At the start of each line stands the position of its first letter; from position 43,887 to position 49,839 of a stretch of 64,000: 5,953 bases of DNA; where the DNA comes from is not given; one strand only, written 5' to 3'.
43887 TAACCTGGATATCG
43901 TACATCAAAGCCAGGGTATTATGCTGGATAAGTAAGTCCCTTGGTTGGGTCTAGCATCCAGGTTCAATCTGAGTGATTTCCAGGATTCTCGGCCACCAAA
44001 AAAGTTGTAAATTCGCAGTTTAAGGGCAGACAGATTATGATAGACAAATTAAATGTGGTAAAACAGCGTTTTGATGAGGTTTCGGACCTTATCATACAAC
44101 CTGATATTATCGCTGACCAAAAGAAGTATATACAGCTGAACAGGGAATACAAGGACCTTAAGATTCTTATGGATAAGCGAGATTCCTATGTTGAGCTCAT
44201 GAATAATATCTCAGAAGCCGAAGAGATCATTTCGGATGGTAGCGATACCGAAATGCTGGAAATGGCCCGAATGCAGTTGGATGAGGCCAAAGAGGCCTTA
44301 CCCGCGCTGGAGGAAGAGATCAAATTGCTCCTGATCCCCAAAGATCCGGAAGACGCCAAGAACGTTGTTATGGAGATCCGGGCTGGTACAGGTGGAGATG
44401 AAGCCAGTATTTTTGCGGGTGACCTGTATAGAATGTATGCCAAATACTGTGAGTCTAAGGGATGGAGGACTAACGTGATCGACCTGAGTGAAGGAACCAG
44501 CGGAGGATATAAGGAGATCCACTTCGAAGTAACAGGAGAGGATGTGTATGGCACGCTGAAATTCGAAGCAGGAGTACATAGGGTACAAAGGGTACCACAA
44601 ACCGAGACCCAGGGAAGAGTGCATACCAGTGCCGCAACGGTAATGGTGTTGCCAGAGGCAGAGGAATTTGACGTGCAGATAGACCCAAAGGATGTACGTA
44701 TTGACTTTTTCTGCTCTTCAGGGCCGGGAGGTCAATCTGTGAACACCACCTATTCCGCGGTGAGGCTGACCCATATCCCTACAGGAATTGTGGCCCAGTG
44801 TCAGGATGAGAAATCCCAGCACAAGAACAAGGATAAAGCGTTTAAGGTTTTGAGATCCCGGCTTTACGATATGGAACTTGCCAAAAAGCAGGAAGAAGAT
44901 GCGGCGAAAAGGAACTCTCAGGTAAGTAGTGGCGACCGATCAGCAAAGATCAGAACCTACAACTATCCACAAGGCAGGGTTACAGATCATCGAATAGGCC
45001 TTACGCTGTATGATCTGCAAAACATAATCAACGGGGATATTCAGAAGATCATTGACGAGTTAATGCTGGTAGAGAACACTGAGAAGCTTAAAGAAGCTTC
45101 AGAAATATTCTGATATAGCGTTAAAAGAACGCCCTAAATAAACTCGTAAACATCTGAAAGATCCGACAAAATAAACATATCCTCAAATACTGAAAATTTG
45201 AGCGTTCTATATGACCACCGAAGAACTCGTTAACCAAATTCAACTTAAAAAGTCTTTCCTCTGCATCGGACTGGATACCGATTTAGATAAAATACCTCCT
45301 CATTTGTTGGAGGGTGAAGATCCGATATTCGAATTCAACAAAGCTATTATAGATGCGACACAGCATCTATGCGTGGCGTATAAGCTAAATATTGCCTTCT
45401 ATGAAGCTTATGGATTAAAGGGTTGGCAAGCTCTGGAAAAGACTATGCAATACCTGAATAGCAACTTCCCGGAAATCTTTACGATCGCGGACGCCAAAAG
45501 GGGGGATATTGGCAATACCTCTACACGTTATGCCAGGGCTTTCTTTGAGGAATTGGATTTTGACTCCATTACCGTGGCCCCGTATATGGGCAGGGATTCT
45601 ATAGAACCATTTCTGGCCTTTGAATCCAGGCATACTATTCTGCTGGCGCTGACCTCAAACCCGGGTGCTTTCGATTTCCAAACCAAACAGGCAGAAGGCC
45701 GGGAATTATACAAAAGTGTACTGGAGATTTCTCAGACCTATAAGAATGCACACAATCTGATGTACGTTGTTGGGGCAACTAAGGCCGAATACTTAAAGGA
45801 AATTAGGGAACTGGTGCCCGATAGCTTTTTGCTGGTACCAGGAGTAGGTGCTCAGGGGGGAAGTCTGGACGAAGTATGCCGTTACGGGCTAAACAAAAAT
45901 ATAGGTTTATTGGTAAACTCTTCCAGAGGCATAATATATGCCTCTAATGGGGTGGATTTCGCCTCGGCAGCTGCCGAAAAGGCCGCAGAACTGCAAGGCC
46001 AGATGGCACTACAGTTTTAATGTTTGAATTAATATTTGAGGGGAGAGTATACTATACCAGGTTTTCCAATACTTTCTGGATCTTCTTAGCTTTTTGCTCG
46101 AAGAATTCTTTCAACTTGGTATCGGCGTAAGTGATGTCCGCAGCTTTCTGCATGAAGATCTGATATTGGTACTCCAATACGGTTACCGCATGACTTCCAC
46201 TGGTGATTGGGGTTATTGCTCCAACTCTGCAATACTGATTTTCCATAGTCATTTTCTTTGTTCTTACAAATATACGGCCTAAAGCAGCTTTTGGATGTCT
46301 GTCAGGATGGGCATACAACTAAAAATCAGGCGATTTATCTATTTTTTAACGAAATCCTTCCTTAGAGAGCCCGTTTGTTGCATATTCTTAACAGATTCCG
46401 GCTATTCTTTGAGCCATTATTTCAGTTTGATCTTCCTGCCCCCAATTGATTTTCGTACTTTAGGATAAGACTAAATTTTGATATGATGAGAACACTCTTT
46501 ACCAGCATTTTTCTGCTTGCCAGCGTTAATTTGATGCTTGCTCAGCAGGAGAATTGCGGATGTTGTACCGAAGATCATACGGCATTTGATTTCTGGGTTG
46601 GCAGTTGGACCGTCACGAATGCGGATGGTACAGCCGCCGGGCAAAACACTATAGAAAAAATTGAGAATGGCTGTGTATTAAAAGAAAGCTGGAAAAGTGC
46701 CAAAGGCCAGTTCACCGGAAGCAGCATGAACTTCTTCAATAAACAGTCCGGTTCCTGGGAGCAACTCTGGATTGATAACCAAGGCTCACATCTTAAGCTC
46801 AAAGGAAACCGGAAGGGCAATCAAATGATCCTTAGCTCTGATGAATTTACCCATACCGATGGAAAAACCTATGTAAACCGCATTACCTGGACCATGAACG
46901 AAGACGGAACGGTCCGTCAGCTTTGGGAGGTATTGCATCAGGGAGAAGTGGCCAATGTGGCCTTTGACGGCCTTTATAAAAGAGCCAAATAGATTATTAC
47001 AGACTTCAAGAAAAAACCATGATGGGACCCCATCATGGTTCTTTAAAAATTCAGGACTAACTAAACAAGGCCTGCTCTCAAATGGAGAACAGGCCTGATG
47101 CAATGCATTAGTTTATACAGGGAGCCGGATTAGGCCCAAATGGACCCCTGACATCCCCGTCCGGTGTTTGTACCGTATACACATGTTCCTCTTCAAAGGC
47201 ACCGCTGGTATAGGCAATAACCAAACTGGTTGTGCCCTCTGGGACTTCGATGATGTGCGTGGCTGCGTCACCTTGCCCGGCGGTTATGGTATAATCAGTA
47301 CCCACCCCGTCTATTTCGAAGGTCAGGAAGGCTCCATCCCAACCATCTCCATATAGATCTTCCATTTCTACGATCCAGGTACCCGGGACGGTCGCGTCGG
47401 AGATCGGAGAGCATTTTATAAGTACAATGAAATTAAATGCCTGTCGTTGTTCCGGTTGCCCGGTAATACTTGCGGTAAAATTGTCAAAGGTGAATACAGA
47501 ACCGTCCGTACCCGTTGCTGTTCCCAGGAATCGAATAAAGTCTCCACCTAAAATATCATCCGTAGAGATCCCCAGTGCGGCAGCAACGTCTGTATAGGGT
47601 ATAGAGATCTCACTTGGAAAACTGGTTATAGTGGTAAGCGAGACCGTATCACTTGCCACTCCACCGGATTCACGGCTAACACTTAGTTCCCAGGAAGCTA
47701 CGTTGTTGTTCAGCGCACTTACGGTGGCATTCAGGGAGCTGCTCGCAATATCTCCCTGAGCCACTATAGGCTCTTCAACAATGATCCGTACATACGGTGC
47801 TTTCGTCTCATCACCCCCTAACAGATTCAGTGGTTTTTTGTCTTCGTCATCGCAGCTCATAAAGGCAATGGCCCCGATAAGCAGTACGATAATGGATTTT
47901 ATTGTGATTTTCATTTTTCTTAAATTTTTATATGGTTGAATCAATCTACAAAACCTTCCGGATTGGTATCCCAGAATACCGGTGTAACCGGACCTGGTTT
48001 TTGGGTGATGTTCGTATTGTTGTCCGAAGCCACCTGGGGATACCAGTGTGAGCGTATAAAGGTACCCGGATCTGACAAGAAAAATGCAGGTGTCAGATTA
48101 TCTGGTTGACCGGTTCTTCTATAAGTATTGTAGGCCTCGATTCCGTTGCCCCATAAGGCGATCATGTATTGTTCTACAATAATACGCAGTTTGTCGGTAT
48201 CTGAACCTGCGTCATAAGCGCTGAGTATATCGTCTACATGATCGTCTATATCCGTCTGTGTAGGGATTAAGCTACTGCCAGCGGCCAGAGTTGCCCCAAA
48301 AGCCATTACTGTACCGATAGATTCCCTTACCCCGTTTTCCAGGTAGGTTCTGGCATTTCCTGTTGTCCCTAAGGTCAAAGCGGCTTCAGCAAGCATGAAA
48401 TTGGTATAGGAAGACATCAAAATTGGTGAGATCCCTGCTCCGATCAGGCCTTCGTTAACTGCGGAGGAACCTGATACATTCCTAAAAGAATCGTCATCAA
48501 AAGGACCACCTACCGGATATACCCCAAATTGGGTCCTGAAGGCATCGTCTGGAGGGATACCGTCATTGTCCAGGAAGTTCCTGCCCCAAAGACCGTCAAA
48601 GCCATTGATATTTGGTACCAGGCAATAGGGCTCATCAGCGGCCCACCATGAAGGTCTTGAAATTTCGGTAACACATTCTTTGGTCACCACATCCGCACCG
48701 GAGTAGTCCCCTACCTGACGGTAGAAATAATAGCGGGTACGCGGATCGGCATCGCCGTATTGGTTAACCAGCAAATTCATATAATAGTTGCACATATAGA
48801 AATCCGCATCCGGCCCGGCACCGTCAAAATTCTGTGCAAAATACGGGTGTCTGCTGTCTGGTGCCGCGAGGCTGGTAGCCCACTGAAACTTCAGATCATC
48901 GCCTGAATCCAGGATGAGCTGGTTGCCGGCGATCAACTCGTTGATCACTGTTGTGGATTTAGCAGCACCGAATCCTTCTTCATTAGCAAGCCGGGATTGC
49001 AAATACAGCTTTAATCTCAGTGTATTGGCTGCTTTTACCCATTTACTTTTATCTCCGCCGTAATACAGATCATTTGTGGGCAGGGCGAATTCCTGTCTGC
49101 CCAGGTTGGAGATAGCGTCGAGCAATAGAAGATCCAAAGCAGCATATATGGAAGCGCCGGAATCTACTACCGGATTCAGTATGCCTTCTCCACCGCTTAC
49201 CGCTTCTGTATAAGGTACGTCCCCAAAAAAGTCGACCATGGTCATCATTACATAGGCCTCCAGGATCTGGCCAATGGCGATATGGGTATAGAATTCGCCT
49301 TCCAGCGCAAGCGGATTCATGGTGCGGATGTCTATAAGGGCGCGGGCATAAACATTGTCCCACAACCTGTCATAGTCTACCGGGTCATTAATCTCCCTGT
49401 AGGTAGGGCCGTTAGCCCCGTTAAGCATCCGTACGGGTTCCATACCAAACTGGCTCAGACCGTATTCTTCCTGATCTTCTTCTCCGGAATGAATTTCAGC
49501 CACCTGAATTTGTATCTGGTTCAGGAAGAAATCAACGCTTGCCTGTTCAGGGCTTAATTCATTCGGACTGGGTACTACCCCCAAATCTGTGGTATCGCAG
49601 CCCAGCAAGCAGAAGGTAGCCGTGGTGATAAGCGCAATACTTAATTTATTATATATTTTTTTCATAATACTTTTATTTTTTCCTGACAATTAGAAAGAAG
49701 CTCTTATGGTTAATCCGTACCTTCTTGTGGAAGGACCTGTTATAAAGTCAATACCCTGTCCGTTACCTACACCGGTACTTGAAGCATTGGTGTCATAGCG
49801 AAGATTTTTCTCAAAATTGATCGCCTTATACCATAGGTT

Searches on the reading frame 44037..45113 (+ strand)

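Call 23: search_protein_families(library=ncbifam, proteins=[window:44037-45113:+], max_evalue=0.01)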
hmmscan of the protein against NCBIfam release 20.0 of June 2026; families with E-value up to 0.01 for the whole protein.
window:44037-45113:+ (358 aa): 5 families
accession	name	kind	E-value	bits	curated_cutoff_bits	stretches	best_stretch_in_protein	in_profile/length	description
NF001859.2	PRK00591.1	equivalog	4.3e-157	522.6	400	1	5-351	1-347/347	peptide chain release factor 1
TIGR00019.1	prfA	equivalog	4.7e-154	512.6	423.25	1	1-355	6-359/361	peptide chain release factor 1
TIGR00020.2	prfB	exception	1.6e-88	297.1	370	1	6-342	18-351/353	peptide chain release factor 2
TIGR03072.1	release_prfH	equivalog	8.2e-23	81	166.65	1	111-309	2-196/200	peptide chain release factor H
NF006718.0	PRK09256.1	equivalog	1.4e-08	34.5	100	1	213-245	10-42/140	alternative ribosome rescue aminoacyl-tRNA hydrolase ArfB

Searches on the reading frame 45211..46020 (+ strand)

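Call 23: search_protein_families(library=ncbifam, proteins=[window:45211-46020:+], max_evalue=0.01)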
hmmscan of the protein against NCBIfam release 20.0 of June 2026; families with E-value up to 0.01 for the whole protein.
window:45211-46020:+ (269 aa): 4 families
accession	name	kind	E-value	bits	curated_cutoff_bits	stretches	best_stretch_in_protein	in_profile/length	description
TIGR02127.1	pyrF_sub2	equivalog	1.3e-71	240.9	110.6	1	4-254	3-260/261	orotidine-5'-phosphate decarboxylase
NF004034.0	PRK05500.1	equivalog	4.8e-42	144.1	656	1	3-236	4-236/478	bifunctional orotidine-5'-phosphate decarboxylase/orotate phosphoribosyltransferase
NF010386.0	PRK13813.1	equivalog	5.3e-11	42.5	208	1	91-226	57-186/216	orotidine 5'-phosphate decarboxylase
TIGR01740.1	pyrF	equivalog_domain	1.3e-07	31.6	92.3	1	47-217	17-173/216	orotidine-5'-phosphate decarboxylase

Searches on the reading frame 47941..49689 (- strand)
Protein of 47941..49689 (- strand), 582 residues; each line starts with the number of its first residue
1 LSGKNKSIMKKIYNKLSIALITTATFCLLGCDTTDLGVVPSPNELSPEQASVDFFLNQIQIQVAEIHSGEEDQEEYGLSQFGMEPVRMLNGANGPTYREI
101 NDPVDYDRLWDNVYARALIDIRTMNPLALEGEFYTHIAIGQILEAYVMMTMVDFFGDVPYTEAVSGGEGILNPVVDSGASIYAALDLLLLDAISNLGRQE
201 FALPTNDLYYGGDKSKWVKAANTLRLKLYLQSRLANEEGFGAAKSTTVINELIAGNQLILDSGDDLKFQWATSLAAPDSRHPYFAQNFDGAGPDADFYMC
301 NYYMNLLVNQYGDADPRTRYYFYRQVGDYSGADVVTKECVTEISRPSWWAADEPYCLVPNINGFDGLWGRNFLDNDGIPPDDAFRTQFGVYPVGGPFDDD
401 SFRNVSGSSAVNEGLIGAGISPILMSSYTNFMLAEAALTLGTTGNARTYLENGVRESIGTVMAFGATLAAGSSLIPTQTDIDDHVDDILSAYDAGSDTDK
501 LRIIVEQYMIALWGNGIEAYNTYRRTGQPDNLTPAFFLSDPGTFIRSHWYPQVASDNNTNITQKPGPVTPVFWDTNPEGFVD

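Call 9: search_protein_families(library=pfam, proteins=[window:47941-49689:-])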
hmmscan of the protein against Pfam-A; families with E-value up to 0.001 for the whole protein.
window:47941-49689:- (582 aa): 2 families
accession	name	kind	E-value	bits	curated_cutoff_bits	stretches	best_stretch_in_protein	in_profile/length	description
PF12771.13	SusD-like_2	-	6.2e-45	154.2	27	2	49-334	6-274/415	Starch-binding associating with outer membrane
PF12741.13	SusD-like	-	1.6e-24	87.3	27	2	92-325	67-281/495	Susd and RagB outer membrane lipoprotein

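Call 23: search_protein_families(library=ncbifam, proteins=[window:47941-49689:-], max_evalue=0.01)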
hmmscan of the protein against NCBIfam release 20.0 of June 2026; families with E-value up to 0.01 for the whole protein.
window:47941-49689:- (582 aa): 0 families
